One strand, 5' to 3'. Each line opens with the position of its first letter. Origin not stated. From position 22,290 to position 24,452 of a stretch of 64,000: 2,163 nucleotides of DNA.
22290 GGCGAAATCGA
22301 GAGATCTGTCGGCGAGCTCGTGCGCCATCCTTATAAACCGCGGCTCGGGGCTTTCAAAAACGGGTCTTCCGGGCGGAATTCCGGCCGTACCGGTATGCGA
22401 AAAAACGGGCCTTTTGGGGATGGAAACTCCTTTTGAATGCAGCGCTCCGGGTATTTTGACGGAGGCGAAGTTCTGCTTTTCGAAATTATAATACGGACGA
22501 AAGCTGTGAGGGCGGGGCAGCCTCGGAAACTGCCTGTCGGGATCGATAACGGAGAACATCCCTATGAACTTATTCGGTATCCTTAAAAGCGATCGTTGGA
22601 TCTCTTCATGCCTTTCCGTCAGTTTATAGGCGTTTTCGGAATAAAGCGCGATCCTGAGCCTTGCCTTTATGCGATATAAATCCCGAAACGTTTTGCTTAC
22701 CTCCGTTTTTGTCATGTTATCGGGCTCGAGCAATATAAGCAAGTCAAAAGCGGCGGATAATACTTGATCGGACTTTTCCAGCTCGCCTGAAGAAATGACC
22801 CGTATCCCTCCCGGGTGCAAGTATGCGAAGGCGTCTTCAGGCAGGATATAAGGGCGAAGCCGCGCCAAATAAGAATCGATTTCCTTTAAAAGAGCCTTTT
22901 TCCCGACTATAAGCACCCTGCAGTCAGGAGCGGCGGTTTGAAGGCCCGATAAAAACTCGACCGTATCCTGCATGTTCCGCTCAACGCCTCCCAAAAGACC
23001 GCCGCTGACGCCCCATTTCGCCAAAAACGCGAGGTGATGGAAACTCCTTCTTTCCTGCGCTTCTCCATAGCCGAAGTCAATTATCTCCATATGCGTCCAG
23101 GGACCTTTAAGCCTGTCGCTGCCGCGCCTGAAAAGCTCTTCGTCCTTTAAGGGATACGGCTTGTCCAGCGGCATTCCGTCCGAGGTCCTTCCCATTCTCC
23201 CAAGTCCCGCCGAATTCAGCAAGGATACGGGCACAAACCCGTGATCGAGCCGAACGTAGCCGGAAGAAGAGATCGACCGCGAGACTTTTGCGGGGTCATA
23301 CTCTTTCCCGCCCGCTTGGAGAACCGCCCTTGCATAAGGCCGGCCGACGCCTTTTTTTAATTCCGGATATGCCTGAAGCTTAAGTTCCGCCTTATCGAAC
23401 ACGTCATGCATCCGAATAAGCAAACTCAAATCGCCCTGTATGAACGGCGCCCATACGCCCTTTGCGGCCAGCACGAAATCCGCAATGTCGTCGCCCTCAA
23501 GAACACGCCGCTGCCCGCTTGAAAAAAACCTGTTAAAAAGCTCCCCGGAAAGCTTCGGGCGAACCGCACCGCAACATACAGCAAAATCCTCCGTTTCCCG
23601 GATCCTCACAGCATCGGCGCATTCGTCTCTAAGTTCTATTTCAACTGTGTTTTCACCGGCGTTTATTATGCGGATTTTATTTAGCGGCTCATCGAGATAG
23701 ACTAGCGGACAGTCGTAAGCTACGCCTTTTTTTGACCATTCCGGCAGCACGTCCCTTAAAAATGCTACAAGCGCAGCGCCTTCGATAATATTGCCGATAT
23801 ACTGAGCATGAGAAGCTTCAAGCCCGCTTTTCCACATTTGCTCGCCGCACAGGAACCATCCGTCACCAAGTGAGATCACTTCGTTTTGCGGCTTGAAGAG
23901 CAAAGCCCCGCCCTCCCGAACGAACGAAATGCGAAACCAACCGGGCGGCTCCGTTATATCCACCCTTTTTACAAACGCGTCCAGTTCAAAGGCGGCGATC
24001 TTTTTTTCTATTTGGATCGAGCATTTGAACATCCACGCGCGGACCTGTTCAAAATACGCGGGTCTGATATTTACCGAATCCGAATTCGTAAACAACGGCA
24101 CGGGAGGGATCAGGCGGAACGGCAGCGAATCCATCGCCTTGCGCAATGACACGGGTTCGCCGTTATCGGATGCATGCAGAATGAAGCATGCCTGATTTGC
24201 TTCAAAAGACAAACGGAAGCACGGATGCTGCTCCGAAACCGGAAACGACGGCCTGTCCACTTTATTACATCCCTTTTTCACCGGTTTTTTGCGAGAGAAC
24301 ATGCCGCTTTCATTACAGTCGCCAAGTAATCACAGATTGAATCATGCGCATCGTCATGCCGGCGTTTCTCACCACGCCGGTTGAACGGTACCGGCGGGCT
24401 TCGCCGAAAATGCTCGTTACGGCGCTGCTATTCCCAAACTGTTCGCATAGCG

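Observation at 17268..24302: Tightly coupled TerB-N/TerB-C + BrxD-like ATPase + Lhr-like helicase operon, a Shango-type anti-phage candidate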

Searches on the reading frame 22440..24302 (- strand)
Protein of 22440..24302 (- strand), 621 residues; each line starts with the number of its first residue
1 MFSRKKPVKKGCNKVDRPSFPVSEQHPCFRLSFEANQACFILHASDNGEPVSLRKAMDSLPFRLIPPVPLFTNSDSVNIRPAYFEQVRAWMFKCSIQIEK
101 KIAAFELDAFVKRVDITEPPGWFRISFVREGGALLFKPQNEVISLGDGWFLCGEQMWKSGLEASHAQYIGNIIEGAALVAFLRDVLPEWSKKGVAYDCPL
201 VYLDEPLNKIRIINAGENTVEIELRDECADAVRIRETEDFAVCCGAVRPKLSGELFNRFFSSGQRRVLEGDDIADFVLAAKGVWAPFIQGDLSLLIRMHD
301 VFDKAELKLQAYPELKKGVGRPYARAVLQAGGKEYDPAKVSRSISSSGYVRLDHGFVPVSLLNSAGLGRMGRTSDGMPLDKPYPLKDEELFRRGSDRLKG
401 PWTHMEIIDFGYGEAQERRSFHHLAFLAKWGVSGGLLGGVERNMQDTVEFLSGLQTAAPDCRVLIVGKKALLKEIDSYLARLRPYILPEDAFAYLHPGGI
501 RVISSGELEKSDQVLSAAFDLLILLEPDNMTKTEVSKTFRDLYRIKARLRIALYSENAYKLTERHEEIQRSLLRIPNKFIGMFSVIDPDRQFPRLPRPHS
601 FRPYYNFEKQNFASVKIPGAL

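Call 12: search_protein_families(library=pfam, proteins=[window:22440-24302:-], max_evalue=10)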
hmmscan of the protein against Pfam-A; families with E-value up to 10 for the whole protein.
window:22440-24302:- (621 aa): 0 families

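Call 15: find_homologous_proteins(query=window:22440-24302:-, max_evalue=0.001)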
Query window:22440-24302:-: 8000 candidates shared short words with the query, none scored E <= 0.001.

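Call 27: search_protein_representatives(protein=window:22440-24302:-)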
Query: 621 residues. Proteins with E-value up to 0.001 (for the whole library): 114; up to 1e-10: 95; up to 1e-30: 43. The best 114 are listed.
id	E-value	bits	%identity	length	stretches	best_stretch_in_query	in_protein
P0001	0.0e+00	1395.0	100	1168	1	15-621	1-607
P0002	2.6e-126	438.9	40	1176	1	28-619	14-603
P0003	8.0e-99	348.1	34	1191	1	27-619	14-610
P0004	3.0e-74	266.9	29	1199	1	28-619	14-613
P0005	6.6e-71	255.8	33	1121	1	105-601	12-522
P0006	1.2e-58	215.4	37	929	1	267-601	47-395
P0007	8.0e-49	182.9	53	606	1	445-619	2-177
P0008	1.9e-45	171.7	30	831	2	27-298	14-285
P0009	1.0e-44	169.3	28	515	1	46-475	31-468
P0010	2.3e-44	168.2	29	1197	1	104-578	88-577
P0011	9.7e-44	166.1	31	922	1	267-602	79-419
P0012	1.7e-43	165.3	33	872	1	299-599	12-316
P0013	7.8e-41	156.5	29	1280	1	114-559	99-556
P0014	3.9e-40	154.2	33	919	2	300-591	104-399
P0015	6.0e-40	153.6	30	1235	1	141-570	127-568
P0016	6.9e-40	153.4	27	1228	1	28-603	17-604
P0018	4.1e-39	150.8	34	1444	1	305-600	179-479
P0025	2.0e-36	142.0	25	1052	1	35-599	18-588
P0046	2.4e-29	118.6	26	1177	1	77-603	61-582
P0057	2.7e-25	105.2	28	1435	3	247-474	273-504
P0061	2.1e-22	95.6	23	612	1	61-604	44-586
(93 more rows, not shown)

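Call 37: search_solved_structures(query=A1, max_evalue=10, show_alignments=3)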
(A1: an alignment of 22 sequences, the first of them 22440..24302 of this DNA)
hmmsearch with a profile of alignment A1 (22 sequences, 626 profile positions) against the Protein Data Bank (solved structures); distinct sequences matched with E-value up to 10: 6.
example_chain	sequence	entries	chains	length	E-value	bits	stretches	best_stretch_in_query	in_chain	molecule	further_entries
1z63_A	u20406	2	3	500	0.078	14.4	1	465-557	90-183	Helicase of the snf2/rad54 family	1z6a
1rl1_A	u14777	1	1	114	0.33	12.4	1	195-260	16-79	Suppressor of G2 allele of SKP1 homolog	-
2hh6_A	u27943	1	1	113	0.46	11.9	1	254-292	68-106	BH3980 protein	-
4jw2_A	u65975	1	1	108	0.66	11.3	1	294-356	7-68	A3 artificial protein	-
1o3u_A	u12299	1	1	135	0.71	11.2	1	545-593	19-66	conserved hypothetical protein TM0613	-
8q67_A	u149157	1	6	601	1.8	9.9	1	212-287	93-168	DNA helicase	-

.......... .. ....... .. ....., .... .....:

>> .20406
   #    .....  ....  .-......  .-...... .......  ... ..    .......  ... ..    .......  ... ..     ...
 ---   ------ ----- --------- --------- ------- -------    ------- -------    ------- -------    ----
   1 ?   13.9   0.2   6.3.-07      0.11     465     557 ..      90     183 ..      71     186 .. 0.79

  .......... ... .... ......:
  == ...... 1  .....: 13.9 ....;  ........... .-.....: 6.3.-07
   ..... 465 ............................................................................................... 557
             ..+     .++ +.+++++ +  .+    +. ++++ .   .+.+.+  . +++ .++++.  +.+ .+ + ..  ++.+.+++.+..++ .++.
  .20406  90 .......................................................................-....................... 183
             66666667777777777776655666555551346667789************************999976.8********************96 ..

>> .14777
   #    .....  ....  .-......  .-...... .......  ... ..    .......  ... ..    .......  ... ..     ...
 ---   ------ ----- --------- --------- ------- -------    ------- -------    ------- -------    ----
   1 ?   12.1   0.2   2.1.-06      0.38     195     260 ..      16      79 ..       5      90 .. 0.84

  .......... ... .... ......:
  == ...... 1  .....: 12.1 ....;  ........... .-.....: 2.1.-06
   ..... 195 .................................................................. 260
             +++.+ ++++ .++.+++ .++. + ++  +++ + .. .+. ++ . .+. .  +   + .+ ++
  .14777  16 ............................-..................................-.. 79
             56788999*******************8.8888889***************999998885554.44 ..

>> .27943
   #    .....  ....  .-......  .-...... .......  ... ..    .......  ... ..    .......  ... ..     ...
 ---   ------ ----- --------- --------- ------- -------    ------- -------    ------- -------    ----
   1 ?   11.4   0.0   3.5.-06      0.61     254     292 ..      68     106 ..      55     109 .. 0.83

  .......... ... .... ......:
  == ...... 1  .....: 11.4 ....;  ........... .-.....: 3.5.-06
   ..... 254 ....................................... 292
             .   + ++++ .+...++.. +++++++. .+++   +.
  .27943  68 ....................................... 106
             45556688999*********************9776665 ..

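Call 38: search_protein_families(library=pfam, alignment_id=A1, max_evalue=1)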
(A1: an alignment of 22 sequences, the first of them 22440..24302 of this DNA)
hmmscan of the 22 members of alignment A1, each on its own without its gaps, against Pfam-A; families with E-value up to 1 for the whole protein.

A. member 1, window:22440-24302:- (621 aa): 0 families

B. families by the number of members that match (of 22 scanned): 12 families
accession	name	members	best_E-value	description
PF07315.17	DUF1462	1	0.022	Protein of unknown function (DUF1462)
PF16845.11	SQAPI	1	0.041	Aspartic acid proteinase inhibitor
PF00300.27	His_Phos_1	1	0.048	Histidine phosphatase superfamily (branch 1)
PF23366.1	Beta-prop_HVO_0234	1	0.071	HVO_0234-like, beta propeller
PF23603.1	Ubiquitin_TPR1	1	0.078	Telomere repeat-binding protein 1-like, ubiquitin-like domain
PF13513.12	HEAT_EZ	1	0.14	HEAT-like repeat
PF17835.6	NOG1_N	1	0.15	NOG1 N-terminal helical domain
PF03730.19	Ku_C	1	0.15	Ku70/Ku80 C-terminal arm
PF24094.1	DEATH_SH3BP4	1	0.16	SH3BP4, DEATH domain-like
PF21718.4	KH_DTX3L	1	0.17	DTX3L, KH-like domain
PF03958.22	Secretin_N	1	0.21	Bacterial type II/III secretion system short domain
PF14217.11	DUF4327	1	0.22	Domain of unknown function (DUF4327)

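Call 39: predict_structure(alignment_id=A1)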
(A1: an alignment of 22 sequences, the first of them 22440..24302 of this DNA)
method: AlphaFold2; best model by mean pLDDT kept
length: 621 residues; sequences in the alignment: 22
mean_pLDDT: 87.9   pTM: 0.72
mean pLDDT of the five models: 87.9, 87.2, 86.7, 86.7, 86.6
residues with pLDDT >= 90: 427; 70-90: 123; 50-70: 44; < 50: 27
segments of 3 or more residues with pLDDT < 50: 1-17, 608-611
pLDDT, mean of each block of 10 residues (from residue 1): 36 41 70 91 88 86 67 86 90 68 81 93 93 90 91 93 88 94 95 94 95 95 92 89 93 93 94 96 94 94 96 96 97 95 91 94 94 92 96 93 93 87 97 95 95 96 96 94 86 69 93 90 95 92 96 82 89 95 93 93 62 57 44
secondary structure, 60 per line:
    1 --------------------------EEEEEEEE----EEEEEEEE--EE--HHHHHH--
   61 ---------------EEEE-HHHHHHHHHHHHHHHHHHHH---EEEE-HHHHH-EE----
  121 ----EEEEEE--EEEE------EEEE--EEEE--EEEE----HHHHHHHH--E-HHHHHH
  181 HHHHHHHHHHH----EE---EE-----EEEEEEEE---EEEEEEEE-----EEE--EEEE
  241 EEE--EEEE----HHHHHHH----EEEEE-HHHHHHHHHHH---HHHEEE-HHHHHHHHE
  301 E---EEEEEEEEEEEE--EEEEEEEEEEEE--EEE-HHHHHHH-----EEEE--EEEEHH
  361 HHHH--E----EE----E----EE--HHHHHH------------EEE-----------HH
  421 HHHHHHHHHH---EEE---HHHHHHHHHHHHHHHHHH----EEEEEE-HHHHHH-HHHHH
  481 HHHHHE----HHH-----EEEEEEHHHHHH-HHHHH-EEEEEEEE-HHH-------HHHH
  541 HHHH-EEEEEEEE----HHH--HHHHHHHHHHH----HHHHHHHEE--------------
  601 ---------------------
elements in order: E27-34 E39-46 H53-58 E76-79 H81-100 E104-107 H109-113 E125-130 E133-136 E143-146 E149-152 E155-158 H163-170 H175-191 E208-215 E219-226 E232-234 E237-243 E246-249 H254-260 E265-269 H271-281 E288-290 H292-299 E305-316 E319-330 E333-335 H337-343 E349-352 E355-358 H359-364 H387-392 E405-407 H419-430 E434-436 H440-457 E462-467 H469-474 H476-485 E499-504 H505-510 H512-516 E518-525 H537-544 E546-553 H563-573 H578-584

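Call 41: fold_search(model_id=the predicted structure, library=pdb)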
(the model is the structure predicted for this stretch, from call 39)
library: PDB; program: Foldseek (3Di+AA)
matches with E <= 10: 1547; with E <= 0.001: 84
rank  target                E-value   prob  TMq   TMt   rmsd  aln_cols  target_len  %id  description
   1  9r5s_W                1.9e-08  1.00  0.22  0.21  22.9       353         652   11  Structural characterisation of chromatin remodelling intermediates supports linker DNA dependent product inhibition as (released 2026-01-28)
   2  7tn2_W                3.6e-08  1.00  0.22  0.16  23.1       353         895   11  Composite model of a Chd1-nucleosome complex in the nucleotide-free state derived from 2.3A and 2.7A Cryo-EM maps (released 2022-03-02)
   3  9n6i_L                2.2e-07  1.00  0.23  0.19  23.1       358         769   12  2.61 A S.cerevisiae Chd1[L886G/L889G/L891G]-nucleosome 2:1 complex (released 2025-06-11)
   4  6ftx_W                2.2e-07  1.00  0.21  0.15  22.6       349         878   11  Structure of the chromatin remodelling enzyme Chd1 bound to a ubiquitinylated nucleosome (released 2018-08-08)
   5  9n6k_K                2.6e-07  1.00  0.23  0.15  22.9       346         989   11  2.88 A S.cerevisiae Chd1[L886G/L889G/L891G]-nucleosome 2:1 complex with DNA-binding domain (released 2025-06-11)
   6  9n6h_K                3.2e-07  1.00  0.23  0.19  23.1       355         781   12  2.54 A S.cerevisiae Chd1[L886G/L889G/L891G]-nucleosome 1:1 complex (released 2025-06-11)
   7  8qy7                  3.4e-07  1.00  0.19  0.14  28.5       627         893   11  Zorya anti-bacteriophage defense system ZorD apo form (released 2024-11-06)
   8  3mwy                  4.3e-07  1.00  0.24  0.21  23.2       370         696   11  Crystal structure of the chromodomain-ATPase portion of the yeast Chd1 chromatin remodeler (released 2010-09-29)
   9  9gd1_W                4.3e-07  1.00  0.22  0.17  22.8       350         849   12  Structure of Chd1 bound to a hexasome-nucleosome complex with a dyad-to-dyad distance of 103 bp. (released 2024-09-18)
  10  9n6k_L                9.7e-07  1.00  0.23  0.19  24.1       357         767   13  2.88 A S.cerevisiae Chd1[L886G/L889G/L891G]-nucleosome 2:1 complex with DNA-binding domain (released 2025-06-11)
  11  5o9g_W                1.2e-06  1.00  0.23  0.17  24.6       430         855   10  Structure of nucleosome-Chd1 complex (released 2017-10-11)
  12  1z63_A                1.5e-06  1.00  0.23  0.30   5.3       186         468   16  Sulfolobus solfataricus SWI2/SNF2 ATPase core in complex with dsDNA (released 2005-05-17)
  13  9gd3_W                1.6e-06  1.00  0.24  0.17  22.8       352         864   12  Structure of a mononucleosome bound by one copy of Chd1 with the DBD on the exit-side DNA. (released 2024-09-18)
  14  9jnu_K                4.3e-06  1.00  0.20  0.23   5.9       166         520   16  Structure of isw1-nucleosome complex in ADP state (released 2025-04-09)
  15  6g7e                  4.3e-06  1.00  0.22  0.09   4.8       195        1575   15  Crystal structure of Chaetomium thermophilum Mot1 (E1434Q, 1837-1886 deletion mutant) (released 2018-10-17)
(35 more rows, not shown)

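Call 55: find_encoding_contigs(protein=P0016, flank=6000, max_places=2)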
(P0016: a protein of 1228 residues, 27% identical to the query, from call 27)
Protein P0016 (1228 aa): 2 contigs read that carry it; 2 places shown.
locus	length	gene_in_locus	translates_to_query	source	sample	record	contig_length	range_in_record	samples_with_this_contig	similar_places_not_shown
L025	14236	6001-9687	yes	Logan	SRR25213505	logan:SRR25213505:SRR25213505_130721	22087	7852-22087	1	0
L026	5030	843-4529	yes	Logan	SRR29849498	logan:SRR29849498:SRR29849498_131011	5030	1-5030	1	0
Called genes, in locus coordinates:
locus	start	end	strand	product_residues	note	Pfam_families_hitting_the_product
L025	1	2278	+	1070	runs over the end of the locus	PF02463:SMC_N, PF13175:AAA_15 (weak), PF13304:AAA_21 (faint), PF13476:AAA_23, PF02463:SMC_N, PF13558:SbcC_Walker_B (weak)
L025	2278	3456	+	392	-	PF09376:NurA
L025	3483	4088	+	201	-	PF26500:DUF8166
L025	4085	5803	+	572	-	PF01935:DUF87, PF05872:HerA_C (faint)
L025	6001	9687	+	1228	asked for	PF13208:TerB_N, PF15615:TerB_C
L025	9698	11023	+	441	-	PF10923:BrxC_BrxD, PF13191:AAA_16 (faint)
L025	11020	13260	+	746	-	PF04851:ResIII (weak), PF00270:DEAD, PF00271:Helicase_C, PF19306:WHD_Lhr (faint)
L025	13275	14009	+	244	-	-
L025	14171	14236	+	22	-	?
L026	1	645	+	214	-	?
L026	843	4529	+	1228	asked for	PF13208:TerB_N, PF15615:TerB_C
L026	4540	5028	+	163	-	?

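Call 56: find_encoding_contigs(protein=P0046, flank=6000, max_places=2)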
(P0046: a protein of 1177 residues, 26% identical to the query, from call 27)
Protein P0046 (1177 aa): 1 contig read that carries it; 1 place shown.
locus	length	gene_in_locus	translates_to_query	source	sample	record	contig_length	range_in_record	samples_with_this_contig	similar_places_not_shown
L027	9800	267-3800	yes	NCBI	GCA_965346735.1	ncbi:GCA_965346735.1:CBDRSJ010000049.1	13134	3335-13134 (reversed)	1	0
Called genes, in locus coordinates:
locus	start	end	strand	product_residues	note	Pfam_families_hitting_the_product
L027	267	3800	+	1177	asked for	PF13208:TerB_N, PF15615:TerB_C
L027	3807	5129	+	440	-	PF10923:BrxC_BrxD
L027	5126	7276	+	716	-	PF04851:ResIII (weak), PF00270:DEAD, PF00271:Helicase_C, PF22590:Cas3-like_C_2 (faint)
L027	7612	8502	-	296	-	PF12844:HTH_19, PF13443:HTH_26 (weak), PF13560:HTH_31, PF13744:HTH_37 (faint), PF01381:HTH_3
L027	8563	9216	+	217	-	PF01807:Zn_ribbon_DnaG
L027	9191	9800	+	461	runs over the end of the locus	PF19263:DUF5906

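Call 57: find_encoding_contigs(protein=P0010, flank=6000, max_places=2)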
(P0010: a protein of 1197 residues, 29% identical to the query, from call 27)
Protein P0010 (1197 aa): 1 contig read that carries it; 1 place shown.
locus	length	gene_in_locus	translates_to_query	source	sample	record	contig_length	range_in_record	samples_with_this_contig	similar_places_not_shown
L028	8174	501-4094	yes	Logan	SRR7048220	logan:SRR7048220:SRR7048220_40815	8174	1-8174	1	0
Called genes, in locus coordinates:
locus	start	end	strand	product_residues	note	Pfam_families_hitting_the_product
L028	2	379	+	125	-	?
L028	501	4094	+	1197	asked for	PF13208:TerB_N, PF15615:TerB_C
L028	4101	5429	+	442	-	PF10923:BrxC_BrxD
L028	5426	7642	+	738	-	PF04851:ResIII (weak), PF00270:DEAD, PF00271:Helicase_C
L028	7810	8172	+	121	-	?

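Call 67: search_protein_families(library=padloc, alignment_id=A1, max_evalue=1)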
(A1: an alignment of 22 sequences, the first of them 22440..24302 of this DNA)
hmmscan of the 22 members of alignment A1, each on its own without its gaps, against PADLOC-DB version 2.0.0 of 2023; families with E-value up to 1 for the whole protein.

A. member 1, window:22440-24302:- (621 aa): 0 families

B. families by the number of members that match (of 22 scanned): 1 family
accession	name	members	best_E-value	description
PDLC04594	PDC-M35B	1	0.0069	-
